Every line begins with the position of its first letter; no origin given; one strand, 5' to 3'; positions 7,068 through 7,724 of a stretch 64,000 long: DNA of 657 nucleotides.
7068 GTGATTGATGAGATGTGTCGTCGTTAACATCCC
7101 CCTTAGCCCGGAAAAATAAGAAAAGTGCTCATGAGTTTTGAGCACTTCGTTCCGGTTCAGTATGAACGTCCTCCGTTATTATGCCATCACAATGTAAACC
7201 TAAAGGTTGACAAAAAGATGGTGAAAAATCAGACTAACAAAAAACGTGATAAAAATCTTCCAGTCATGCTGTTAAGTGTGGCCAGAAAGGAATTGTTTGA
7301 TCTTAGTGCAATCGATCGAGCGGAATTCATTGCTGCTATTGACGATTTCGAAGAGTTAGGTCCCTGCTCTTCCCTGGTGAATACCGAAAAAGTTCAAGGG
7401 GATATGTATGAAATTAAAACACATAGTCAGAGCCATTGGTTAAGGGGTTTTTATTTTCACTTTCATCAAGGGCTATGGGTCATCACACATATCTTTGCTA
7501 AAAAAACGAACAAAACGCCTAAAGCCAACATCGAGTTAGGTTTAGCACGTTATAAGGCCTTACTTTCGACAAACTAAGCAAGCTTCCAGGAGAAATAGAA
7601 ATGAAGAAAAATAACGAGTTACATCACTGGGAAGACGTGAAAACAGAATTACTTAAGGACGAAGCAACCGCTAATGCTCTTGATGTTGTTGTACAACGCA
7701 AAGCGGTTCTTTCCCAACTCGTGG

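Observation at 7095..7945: Compact toxin-antitoxin-like cassette (Gp49/HigB-like toxin + XRE-HTH protein) at the agaI-rsmI junction, where K-12 has the yraHIJK fimbrial operon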

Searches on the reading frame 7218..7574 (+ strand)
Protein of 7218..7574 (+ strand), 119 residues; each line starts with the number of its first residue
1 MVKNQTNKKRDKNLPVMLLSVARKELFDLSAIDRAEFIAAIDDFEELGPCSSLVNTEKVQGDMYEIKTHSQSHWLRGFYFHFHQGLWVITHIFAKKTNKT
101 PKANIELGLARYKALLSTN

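Call 6: search_protein_families(proteins=[window:7218-7574:+], library=ncbifam, max_evalue=0.1)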
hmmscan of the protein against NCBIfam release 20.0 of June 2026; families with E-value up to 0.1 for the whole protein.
seq(119 aa): 0 families

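Call 7: search_protein_families(proteins=[window:7218-7574:+], library=padloc, max_evalue=0.1)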
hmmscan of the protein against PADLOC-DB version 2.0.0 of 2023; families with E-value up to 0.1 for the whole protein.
seq(119 aa): 1 family
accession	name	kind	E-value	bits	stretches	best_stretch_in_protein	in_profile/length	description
PDLC03886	NsnC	-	1.5e-05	22.5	1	56-106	229-280/293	-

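Call 8: search_protein_families(proteins=[window:7218-7574:+], library=phrogs, max_evalue=0.1)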
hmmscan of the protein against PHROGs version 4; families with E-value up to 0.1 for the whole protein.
seq(119 aa): 2 families
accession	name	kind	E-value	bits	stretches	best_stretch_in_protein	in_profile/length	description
phrog_2523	-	unknown function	7.9e-13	49.5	1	15-116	4-105/108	-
phrog_27443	-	unknown function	0.09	13.9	0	23-63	60-101/168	-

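Call 9: profile_search(protein=window:7218-7574:+)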
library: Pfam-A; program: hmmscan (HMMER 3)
A. the first sequence (119 residues): domains with independent E <= 10: 1; with E <= 0.001: 1
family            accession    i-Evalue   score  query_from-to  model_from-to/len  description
Gp49              PF05973.20    7.8e-21    74.4      24-113         1-90/90  Phage derived protein Gp49-like (DUF891)

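Call 19: search_solved_structures(query=window:7218-7574:+, max_evalue=1, show_alignments=3)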
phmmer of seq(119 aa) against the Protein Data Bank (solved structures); distinct sequences matched with E-value up to 1: 3.
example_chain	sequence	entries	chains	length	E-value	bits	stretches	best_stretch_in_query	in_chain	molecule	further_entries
7nbu_Y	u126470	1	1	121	0.00068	22.8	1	55-113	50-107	Probable endoribonuclease HigB1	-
7awk_A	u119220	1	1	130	0.00083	22.5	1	55-113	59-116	Probable endoribonuclease HigB1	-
6af3_A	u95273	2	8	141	0.32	14.2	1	79-108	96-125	HigB toxin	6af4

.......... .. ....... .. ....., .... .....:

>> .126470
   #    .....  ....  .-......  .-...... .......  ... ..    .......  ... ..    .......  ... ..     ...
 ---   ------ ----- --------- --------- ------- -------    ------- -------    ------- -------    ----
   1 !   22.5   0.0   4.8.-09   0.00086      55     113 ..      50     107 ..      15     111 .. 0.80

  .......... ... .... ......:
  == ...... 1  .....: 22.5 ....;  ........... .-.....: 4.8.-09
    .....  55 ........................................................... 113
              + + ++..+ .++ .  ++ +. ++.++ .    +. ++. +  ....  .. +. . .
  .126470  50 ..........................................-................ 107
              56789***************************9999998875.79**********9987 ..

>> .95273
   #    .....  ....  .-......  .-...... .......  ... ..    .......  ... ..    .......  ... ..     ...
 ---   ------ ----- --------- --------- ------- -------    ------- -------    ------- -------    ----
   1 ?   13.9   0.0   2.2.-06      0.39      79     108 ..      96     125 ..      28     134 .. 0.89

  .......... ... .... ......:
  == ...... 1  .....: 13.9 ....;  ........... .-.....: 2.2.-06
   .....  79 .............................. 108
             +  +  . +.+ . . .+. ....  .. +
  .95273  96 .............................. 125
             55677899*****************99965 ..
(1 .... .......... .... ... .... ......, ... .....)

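Call 22: find_homologous_proteins(query=window:7218-7574:+, max_evalue=0.00001)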
Query seq(119 aa) (119 aa): 19 proteins with E <= 0.00001 among 22 candidates.
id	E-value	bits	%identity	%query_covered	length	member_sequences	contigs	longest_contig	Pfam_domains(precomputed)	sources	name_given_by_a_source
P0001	9.0e-72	256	99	100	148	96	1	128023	PF05973.21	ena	-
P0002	2.9e-59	216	82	98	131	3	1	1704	PF05973.21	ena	-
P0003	1.1e-57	211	79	100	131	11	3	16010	PF05973.21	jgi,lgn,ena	jgi:Phage-related protein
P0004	4.8e-55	202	98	78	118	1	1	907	PF05973.21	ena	-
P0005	6.1e-53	195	85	87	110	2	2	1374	PF05973.21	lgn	-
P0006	2.2e-48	181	80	87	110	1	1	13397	PF05973.21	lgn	-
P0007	1.1e-47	179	68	96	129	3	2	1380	PF05973.21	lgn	-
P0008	9.4e-44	166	73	84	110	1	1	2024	PF05973.21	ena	-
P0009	1.1e-41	159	65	92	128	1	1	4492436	PF05973.21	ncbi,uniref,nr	ncbi:type II toxin-antitoxin system RelE/ParE family toxin [Pantoea cypripedii]|uniref:Addiction mod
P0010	1.9e-40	155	67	90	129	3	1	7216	PF05973.21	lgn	-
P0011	3.1e-40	154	63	97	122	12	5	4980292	PF05973.21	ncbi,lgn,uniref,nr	ncbi:hypothetical protein B7R74_00210 [Yersinia pseudotuberculosis]|uniref:Phage-related protein n=1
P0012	7.5e-40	153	58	98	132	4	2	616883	PF05973.21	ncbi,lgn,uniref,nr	ncbi:type II toxin-antitoxin system RelE/ParE family toxin [Erwinia sp. Leaf53]|uniref:type II toxin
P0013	1.4e-39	152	60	97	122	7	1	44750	PF05973.21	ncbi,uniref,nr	ncbi:type II toxin-antitoxin system RelE/ParE family toxin [Yersinia alsatica]|uniref:type II toxin-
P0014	6.4e-39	150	61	96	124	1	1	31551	PF05973.21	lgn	-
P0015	8.8e-39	150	59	98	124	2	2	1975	PF05973.21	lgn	-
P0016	1.2e-38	149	63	93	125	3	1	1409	PF05973.21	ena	-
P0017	1.8e-36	142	68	82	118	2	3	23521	PF05973.21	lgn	-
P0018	1.8e-32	129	64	75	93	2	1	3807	PF05973.21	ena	-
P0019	8.5e-26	108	84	48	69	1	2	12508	PF05973.21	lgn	-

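Call 26: find_encoding_contigs(protein=P0003, flank=6000, max_places=4)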
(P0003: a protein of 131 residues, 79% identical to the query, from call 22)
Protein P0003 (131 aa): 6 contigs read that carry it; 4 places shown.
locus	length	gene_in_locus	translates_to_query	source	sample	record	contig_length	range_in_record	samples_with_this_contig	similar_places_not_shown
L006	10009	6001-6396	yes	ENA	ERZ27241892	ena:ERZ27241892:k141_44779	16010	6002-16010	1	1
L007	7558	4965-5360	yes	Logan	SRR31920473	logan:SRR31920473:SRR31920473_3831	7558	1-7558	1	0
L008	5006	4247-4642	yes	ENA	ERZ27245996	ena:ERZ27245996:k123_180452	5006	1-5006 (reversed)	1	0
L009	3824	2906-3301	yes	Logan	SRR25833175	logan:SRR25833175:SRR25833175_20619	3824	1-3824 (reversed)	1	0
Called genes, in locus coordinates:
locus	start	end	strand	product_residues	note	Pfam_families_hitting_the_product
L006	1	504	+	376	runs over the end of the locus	PF01979:Amidohydro_1, PF07969:Amidohydro_3 (weak)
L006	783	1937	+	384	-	PF01380:SIS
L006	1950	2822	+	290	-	PF01116:F_bP_aldolase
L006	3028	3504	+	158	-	PF03830:PTSIIB_sorb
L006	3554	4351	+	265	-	PF03609:EII-Sor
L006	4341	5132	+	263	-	PF03613:EIID-AGA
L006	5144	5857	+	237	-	PF01182:Glucosamine_iso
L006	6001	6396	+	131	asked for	PF05973:Gp49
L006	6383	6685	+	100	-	PF13560:HTH_31 (weak), PF12844:HTH_19 (weak), PF01381:HTH_3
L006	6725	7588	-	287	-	PF00590:TP_methylase, PF23016:RsmI_C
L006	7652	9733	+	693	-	PF04348:LppC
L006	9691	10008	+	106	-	?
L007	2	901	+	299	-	?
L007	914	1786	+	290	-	PF01116:F_bP_aldolase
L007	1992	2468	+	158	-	PF03830:PTSIIB_sorb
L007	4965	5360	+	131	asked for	PF05973:Gp49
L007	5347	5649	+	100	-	PF13560:HTH_31 (weak), PF12844:HTH_19 (weak), PF01381:HTH_3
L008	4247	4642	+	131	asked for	PF05973:Gp49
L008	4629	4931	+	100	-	PF13560:HTH_31 (weak), PF12844:HTH_19 (weak), PF01381:HTH_3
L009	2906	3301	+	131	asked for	PF05973:Gp49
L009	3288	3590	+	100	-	PF13560:HTH_31 (weak), PF12844:HTH_19 (weak), PF01381:HTH_3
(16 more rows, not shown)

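Call 27: find_encoding_contigs(protein=P0006, flank=6000, max_places=3)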
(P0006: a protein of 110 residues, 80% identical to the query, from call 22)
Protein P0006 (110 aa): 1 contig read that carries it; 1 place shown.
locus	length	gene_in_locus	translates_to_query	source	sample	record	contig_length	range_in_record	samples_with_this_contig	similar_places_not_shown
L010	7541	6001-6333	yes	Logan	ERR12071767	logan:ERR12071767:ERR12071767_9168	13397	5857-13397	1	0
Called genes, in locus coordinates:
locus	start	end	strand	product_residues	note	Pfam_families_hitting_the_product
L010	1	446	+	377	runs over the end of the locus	PF01979:Amidohydro_1, PF07969:Amidohydro_3 (weak)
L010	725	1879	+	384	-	PF01380:SIS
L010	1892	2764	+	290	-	PF01116:F_bP_aldolase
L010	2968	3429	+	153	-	PF03830:PTSIIB_sorb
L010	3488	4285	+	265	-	PF03609:EII-Sor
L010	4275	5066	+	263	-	PF03613:EIID-AGA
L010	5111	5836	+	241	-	PF01182:Glucosamine_iso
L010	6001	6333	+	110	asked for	PF05973:Gp49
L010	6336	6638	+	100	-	PF13560:HTH_31, PF01381:HTH_3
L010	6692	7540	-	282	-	?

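Call 29: find_related_loci(query=A2, collection=genome_contigs, flank=6000)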
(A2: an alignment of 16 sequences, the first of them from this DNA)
Query A2 (119 aa) in genome_contigs; peptide patterns used: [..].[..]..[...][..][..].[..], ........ (x = any residue, [..] = any of these).
178 stretches matched a pattern; 11 encode a relative of the query (tblastn E <= 1e-3); 11 distinct loci.
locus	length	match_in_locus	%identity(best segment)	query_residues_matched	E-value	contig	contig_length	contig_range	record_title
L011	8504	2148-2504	83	1-119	2e-67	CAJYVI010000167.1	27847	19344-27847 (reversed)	MAG: uncultured Pseudocitrobacter sp. isolate SP260_1_metabat2_genome_mining.39 genome assembly, contig: k127_47455, who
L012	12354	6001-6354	61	1-118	2e-47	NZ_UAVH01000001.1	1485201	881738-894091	Yersinia pestis strain NCTC5923, whole genome shotgun sequence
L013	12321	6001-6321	67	8-114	3e-47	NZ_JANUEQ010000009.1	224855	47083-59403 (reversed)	Klebsiella sp. BIGb0407 Ga0480618_09, whole genome shotgun sequence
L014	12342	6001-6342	61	3-116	5e-47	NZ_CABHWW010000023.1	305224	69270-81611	Yersinia alsatica strain IP38850, whole genome shotgun sequence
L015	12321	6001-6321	62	9-115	2e-45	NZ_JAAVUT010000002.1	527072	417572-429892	Sodalis sp. dw_96 2, whole genome shotgun sequence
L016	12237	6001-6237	34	29-105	1e-10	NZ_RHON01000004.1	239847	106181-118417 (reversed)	Companilactobacillus mishanensis strain 256-3 contig4, whole genome shotgun sequence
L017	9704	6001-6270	37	22-113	3e-9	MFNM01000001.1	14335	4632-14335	MAG: Candidatus Levybacteria bacterium RIFCSPHIGHO2_01_FULL_37_33 rifcsphigho2_01_scaffold_10040, whole genome shotgun s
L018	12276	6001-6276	27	26-119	2e-7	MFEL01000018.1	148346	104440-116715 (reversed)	MAG: Candidatus Doudnabacteria bacterium RIFCSPHIGHO2_01_FULL_46_24 rifcsphigho2_01_scaffold_98, whole genome shotgun se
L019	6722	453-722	29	22-111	4e-6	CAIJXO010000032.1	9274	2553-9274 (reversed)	uncultured bacterium isolate Loclat_bin-10598 genome assembly, contig: bin-10598:032/119, whole genome shotgun sequence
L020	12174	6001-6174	30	57-116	6e-5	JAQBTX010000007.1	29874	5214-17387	MAG: bacterium isolate casp150-mb.129 NODE_4099_length_29874_cov_0.090076, whole genome shotgun sequence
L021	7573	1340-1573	25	34-113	3e-5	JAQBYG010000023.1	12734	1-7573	MAG: bacterium isolate casp150-mb.307 NODE_12670_length_12734_cov_0.100831, whole genome shotgun sequence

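Call 54: search_protein_representatives(protein=window:7218-7574:+)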
Query: 119 residues. Proteins with E-value up to 0.001 (for the whole library): 67; up to 1e-10: 2; up to 1e-30: 2. The best 67 are listed.
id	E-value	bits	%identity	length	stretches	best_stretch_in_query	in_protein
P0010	5.9e-41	155.1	66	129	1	7-115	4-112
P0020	1.9e-31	124.5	60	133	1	3-97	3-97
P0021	8.9e-10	54.7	37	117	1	28-110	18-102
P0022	4.1e-08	49.4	33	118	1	29-115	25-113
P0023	5.2e-08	49.0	38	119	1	26-106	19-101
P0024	5.8e-08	48.9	54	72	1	11-68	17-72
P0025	1.6e-07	47.5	33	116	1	31-113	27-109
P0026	4.5e-07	46.0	34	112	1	18-116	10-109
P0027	5.2e-07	45.8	34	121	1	7-116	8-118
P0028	6.3e-07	45.5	29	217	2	40-109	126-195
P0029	7.3e-07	45.3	37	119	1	27-107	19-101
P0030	1.7e-06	44.1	34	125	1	8-113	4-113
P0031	2.2e-06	43.8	36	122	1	29-113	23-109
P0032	3.5e-06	43.1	37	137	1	29-116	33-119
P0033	6.6e-06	42.2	36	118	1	25-115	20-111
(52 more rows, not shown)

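Call 62: predict_structure(alignment_id=A6)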
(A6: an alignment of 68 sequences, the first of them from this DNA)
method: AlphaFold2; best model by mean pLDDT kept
length: 119 residues; sequences in the alignment: 68
mean_pLDDT: 87.9   pTM: 0.79
mean pLDDT of the five models: 87.9, 87.8, 86.7, 85.2, 81.0
residues with pLDDT >= 90: 78; 70-90: 28; 50-70: 8; < 50: 5
segments of 3 or more residues with pLDDT < 50: 5-8
pLDDT, mean of each block of 10 residues (from residue 1): 51 87 96 96 93 92 93 92 91 85 91 89
secondary structure, 60 per line:
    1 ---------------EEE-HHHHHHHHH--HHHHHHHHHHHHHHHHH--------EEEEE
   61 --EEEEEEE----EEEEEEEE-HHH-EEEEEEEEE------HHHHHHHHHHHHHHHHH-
elements in order: E16-18 H20-28 H31-47 E56-60 E63-69 E74-81 E87-95 H102-118

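Call 67: fold_search(model_id=the predicted structure, library=pdb)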
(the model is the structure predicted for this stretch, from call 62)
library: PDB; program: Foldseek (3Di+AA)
matches with E <= 10: 650; with E <= 0.001: 9
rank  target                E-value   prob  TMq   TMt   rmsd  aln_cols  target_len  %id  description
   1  6af4_C                1.5e-05  1.00  0.67  0.68   3.4       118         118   17  Toxin-Antitoxin module from Streptococcus pneumoniae (released 2019-08-14)
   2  6af4_A                2.3e-05  1.00  0.64  0.64   3.6       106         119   19  Toxin-Antitoxin module from Streptococcus pneumoniae (released 2019-08-14)
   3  7awk                  2.5e-05  1.00  0.64  0.64   2.1        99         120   26  Crystal structure of the HigB1 toxin mutant K95A from Mycobacterium tuberculosis (Rv1955) (released 2021-11-24)
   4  7nbu_Y                4.7e-05  1.00  0.68  0.67   3.0       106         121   25  Structure of the HigB1 toxin mutant K95A from Mycobacterium tuberculosis (Rv1955) and its target, the cspA mRNA, on th (released 2022-03-02)
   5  6af4_G                5.7e-05  1.00  0.64  0.66   3.5       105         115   19  Toxin-Antitoxin module from Streptococcus pneumoniae (released 2019-08-14)
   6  6af3_E                9.6e-05  1.00  0.60  0.62   3.4       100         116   21  Toxin-Antitoxin module from Streptococcus pneumoniae (released 2019-08-14)
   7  6af3_A                1.5e-04  1.00  0.65  0.67   3.4       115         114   17  Toxin-Antitoxin module from Streptococcus pneumoniae (released 2019-08-14)
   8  6af3_C                4.0e-04  1.00  0.60  0.63   3.6       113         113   18  Toxin-Antitoxin module from Streptococcus pneumoniae (released 2019-08-14)
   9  5jaa_D                5.1e-04  1.00  0.49  0.56   4.9       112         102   16  Crystal structure of the HigBA2 toxin-antitoxin complex (released 2017-04-05)
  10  1wmi_A                1.4e-03  1.00  0.49  0.62   3.8        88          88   12  Crystal structure of archaeal RelE-RelB complex from Pyrococcus horikoshii OT3 (released 2005-03-15)
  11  8a0x_C                1.9e-03  1.00  0.51  0.55   5.3       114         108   14  Crystal structure of the HigB2-HigA2 tetramer in complex with operator DNA (released 2023-05-03)
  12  2khe_MODEL_1_A        4.3e-03  1.00  0.52  0.66   3.5        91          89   11  Solution Structure of the Bacterial Toxin Rele from Thermus Thermophilus HB8 (released 2010-03-31)
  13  9g12_B                8.2e-03  0.99  0.46  0.61   4.2        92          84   15  Mycobacterium tuberculosis RelBE1 toxin-antitoxin system; rv1247c (relB1 antitoxin), rv1246c (relE1 toxin) (released 2025-12-17)
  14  3u97                  8.7e-03  0.99  0.43  0.61   4.4        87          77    6  1.1 Angstrom-resolution crystal structure of the Brucella abortus ribonuclease toxin, BrnT (released 2012-02-22)
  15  3g5o_B                9.3e-03  1.00  0.47  0.65   3.5        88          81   16  The crystal structure of the toxin-antitoxin complex RelBE2 (Rv2865-2866) from Mycobacterium tuberculosis (released 2009-04-14)
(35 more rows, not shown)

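Call 94: find_related_loci(query=A2, collection=viral_contigs, flank=3000)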
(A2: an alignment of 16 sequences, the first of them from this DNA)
Query A2 (119 aa) in viral_contigs; peptide patterns used: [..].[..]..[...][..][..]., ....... (x = any residue, [..] = any of these).
137 stretches matched a pattern, but none encodes a relative of the query by tblastn (E <= 1e-3).
